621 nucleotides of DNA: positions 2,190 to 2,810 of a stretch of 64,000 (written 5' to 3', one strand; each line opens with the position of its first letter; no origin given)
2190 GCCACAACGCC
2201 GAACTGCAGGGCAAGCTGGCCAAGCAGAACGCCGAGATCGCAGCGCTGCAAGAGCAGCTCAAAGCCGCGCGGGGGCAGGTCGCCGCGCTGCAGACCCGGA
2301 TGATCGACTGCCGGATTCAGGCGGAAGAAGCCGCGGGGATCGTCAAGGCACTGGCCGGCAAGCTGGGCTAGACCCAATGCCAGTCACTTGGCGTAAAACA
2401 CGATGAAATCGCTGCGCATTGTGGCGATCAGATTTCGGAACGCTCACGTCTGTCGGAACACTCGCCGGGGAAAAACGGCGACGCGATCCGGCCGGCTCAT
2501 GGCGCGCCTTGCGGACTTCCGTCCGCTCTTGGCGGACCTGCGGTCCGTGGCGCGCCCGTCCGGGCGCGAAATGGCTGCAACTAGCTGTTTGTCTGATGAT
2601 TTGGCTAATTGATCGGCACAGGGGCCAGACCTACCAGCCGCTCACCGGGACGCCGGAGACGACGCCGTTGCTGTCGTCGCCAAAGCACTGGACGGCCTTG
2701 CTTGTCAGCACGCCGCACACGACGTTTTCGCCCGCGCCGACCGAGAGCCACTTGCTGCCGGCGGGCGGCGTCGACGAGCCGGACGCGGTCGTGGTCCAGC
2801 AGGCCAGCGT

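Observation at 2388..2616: A roughly 230-bp structured repeat sits 16 nt after a plus-strand stop codon at two separate loci, with conserved hairpin stems and variable loops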

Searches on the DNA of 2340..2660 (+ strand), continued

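Call 34: search_with_rna_model(model_id=R1, sources=[L011, L013, L012, L019], max_evalue=0.1, show_alignments=8)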
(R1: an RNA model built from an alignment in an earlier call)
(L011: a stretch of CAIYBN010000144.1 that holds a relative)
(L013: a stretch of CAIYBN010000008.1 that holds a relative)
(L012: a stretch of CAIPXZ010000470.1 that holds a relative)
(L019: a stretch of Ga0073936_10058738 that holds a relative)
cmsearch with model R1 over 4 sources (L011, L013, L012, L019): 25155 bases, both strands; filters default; matches with E-value up to 0.1: 10.
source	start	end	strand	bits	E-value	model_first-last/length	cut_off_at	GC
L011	6040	6147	-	107.3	6.5e-23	1-107/107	no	0.69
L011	3851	3957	+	103.4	4.9e-22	1-107/107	no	0.65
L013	173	279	-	102.9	6.4e-22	1-107/107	no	0.68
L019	1411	1517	-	82.8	2.1e-17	1-107/107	no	0.68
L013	33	140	+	54.8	3.6e-11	1-107/107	no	0.69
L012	1213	1319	-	24.9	0.00018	1-107/107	no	0.72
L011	1254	1342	-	17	0.011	1-107/107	no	0.74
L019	2303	2407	-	16.1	0.017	1-107/107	no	0.58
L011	4434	4519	+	13.4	0.066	1-107/107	no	0.65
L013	4736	4823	-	13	0.082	1-107/107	no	0.73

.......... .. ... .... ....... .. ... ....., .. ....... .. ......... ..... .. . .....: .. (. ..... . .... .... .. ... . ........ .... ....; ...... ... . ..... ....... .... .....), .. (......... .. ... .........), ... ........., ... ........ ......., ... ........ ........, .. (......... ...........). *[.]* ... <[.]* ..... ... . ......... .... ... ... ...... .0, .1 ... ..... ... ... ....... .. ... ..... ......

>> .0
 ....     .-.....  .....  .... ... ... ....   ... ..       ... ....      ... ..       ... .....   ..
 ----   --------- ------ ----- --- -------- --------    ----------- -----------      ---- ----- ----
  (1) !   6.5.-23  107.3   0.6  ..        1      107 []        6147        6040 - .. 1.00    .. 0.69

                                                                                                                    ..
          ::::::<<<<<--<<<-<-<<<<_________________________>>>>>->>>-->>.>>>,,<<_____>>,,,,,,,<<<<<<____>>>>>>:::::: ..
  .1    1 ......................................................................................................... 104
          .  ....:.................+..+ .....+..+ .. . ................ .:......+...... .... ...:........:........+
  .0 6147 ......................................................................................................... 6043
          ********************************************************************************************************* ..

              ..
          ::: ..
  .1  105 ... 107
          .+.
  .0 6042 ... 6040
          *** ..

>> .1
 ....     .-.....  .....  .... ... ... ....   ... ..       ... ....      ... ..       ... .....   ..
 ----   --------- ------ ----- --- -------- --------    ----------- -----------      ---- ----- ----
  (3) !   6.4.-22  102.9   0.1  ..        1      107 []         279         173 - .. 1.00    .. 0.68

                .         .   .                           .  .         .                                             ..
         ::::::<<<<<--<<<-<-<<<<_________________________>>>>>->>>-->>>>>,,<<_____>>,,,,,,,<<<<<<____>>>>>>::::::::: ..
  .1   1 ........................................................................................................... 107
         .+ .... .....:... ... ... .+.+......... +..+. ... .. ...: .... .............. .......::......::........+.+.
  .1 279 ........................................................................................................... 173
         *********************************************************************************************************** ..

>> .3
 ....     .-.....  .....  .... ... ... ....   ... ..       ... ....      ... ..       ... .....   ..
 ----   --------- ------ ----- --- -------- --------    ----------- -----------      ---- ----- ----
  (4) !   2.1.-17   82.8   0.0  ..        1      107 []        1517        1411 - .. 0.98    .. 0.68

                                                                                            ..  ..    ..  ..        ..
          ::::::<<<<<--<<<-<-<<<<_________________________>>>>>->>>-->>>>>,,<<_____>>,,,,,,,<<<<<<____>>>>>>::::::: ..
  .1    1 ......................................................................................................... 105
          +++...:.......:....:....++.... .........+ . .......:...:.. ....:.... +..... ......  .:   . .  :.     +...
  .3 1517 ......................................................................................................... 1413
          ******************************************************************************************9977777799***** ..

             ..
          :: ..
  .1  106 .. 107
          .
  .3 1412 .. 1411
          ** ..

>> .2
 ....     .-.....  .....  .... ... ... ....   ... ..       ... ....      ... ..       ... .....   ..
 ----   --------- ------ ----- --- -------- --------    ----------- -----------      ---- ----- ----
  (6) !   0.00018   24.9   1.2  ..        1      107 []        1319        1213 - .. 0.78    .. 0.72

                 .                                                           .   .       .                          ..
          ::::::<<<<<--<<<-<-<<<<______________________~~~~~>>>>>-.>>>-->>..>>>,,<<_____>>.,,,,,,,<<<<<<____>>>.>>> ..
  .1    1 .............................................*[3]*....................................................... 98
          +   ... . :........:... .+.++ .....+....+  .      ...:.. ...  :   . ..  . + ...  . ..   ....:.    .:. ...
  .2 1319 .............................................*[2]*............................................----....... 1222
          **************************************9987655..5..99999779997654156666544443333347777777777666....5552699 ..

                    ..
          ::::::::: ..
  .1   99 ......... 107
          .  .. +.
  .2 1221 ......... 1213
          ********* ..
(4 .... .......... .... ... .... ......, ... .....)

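Call 44: search_with_rna_model(model_id=R1, sources=[L066, L067, L068, L062, L065], max_evalue=0.1, show_alignments=6)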
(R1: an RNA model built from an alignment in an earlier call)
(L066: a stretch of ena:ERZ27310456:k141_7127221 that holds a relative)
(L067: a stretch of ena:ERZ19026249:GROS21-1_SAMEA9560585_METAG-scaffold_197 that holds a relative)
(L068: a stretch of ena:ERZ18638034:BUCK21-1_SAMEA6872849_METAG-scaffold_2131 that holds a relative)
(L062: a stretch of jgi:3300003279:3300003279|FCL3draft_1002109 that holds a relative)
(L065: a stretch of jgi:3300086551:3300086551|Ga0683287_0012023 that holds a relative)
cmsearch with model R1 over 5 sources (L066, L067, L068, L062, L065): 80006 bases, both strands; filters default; matches with E-value up to 0.1: 1.
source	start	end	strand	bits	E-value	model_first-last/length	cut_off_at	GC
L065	496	568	-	20.7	0.005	1-107/107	no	0.59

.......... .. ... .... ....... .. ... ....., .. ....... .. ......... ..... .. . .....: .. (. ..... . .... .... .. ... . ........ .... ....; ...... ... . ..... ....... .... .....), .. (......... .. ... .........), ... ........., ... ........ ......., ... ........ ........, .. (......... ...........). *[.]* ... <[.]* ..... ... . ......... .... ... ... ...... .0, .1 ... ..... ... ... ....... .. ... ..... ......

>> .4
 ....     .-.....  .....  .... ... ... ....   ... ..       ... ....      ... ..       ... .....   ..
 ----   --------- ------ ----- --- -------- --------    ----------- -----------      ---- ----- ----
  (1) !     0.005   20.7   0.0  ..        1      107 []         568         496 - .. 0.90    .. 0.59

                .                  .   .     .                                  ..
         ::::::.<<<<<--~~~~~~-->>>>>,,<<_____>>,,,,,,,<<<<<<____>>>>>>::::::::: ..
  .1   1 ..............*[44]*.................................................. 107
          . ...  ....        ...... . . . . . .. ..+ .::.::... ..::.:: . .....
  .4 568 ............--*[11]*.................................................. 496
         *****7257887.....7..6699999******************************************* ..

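Call 50: search_with_rna_model(model_id=R1, sources=[L069, L070], max_evalue=0.1, show_alignments=4)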
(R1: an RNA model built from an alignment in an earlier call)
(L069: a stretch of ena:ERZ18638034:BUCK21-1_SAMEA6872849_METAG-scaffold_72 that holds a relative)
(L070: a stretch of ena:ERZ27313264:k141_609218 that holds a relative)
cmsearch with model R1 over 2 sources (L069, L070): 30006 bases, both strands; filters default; matches with E-value up to 0.1: 2.
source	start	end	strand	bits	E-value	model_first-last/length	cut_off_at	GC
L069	5965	6063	-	14.5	0.046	1-107/107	no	0.7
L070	11314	11412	-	14.5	0.046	1-107/107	no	0.7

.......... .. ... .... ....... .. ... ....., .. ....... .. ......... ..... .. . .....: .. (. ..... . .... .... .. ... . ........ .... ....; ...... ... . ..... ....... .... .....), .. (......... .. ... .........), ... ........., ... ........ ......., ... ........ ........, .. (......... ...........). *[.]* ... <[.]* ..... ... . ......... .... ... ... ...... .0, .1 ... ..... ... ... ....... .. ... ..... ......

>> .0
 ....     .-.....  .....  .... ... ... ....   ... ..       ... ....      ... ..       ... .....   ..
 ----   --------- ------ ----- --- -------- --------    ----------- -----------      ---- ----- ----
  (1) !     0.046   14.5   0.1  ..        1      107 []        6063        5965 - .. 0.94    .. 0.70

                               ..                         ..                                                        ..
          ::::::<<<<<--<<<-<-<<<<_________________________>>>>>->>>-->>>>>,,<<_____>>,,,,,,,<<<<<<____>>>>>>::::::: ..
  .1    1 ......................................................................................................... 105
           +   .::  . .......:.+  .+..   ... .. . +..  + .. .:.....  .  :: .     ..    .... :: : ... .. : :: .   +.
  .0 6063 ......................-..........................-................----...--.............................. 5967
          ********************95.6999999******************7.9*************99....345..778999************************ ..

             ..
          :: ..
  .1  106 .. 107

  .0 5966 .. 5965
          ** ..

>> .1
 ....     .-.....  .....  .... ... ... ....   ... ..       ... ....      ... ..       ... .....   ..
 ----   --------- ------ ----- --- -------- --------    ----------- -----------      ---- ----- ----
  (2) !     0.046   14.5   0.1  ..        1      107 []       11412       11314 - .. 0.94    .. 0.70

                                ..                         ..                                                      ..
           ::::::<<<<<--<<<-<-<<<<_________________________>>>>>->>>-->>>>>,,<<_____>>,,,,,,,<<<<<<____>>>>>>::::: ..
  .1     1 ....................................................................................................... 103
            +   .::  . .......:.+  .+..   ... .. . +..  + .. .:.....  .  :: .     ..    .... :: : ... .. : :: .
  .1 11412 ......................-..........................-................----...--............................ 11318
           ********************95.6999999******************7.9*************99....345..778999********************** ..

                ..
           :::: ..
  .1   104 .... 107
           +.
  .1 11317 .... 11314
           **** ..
